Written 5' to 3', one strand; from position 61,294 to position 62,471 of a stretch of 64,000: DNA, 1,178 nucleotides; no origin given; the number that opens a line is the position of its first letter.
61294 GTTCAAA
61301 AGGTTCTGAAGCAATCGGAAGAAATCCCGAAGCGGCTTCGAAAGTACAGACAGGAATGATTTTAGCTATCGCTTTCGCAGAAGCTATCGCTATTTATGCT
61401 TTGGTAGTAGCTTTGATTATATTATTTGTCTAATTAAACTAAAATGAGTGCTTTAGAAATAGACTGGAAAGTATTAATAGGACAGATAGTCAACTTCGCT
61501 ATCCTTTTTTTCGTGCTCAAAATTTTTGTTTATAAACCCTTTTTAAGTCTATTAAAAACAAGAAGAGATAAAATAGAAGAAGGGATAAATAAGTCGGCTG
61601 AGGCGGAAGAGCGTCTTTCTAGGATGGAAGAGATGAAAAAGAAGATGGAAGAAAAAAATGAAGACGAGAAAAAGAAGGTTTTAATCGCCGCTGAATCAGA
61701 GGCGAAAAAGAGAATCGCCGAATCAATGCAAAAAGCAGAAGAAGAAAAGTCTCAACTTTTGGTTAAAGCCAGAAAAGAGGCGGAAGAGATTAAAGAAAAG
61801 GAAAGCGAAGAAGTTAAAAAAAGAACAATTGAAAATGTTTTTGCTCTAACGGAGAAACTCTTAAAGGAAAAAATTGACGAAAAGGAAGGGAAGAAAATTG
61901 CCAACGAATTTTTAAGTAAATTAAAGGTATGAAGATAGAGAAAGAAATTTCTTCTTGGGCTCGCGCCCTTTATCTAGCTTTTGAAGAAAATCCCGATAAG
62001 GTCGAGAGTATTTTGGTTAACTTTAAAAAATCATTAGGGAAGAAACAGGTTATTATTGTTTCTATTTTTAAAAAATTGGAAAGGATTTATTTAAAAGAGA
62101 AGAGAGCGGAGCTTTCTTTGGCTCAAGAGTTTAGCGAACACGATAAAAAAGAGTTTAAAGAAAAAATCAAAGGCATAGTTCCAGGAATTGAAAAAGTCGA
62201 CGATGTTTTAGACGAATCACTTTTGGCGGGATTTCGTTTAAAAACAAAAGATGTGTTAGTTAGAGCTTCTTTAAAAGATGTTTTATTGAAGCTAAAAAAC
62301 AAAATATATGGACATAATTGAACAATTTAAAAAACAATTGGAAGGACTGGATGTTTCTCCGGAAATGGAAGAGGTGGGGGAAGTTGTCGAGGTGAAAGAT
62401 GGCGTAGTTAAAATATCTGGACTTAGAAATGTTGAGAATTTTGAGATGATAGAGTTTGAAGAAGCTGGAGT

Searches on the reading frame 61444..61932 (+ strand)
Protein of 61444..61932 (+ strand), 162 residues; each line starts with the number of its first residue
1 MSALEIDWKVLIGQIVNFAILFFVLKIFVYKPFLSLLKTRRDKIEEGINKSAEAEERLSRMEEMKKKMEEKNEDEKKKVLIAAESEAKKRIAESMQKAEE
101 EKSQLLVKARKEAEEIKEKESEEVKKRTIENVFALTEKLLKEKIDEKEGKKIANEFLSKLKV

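Call 72: search_protein_families(library=pfam, proteins=[window:61444-61932:+])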
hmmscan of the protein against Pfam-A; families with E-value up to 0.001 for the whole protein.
window:61444-61932:+ (162 aa): 2 families
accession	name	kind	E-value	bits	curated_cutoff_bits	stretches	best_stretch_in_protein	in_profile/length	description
PF00430.23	ATP-synt_B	-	2.3e-10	41.1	28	1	11-127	2-107/132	ATP synthase B/B' CF(0)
PF09746.14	Membralin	-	0.00021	21.1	23.7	1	6-147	34-173/392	Tumour-associated protein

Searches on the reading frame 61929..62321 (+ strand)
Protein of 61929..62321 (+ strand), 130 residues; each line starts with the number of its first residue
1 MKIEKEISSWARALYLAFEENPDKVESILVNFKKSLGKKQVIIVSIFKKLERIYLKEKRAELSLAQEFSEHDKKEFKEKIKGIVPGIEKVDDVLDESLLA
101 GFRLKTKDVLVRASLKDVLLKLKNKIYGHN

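Call 72: search_protein_families(library=pfam, proteins=[window:61929-62321:+])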
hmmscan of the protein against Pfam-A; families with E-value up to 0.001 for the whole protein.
window:61929-62321:+ (130 aa): 1 family
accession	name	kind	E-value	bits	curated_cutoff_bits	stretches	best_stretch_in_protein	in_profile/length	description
PF00213.23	OSCP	-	7.4e-06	26.6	22.3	1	43-125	88-171/172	ATP synthase delta (OSCP) subunit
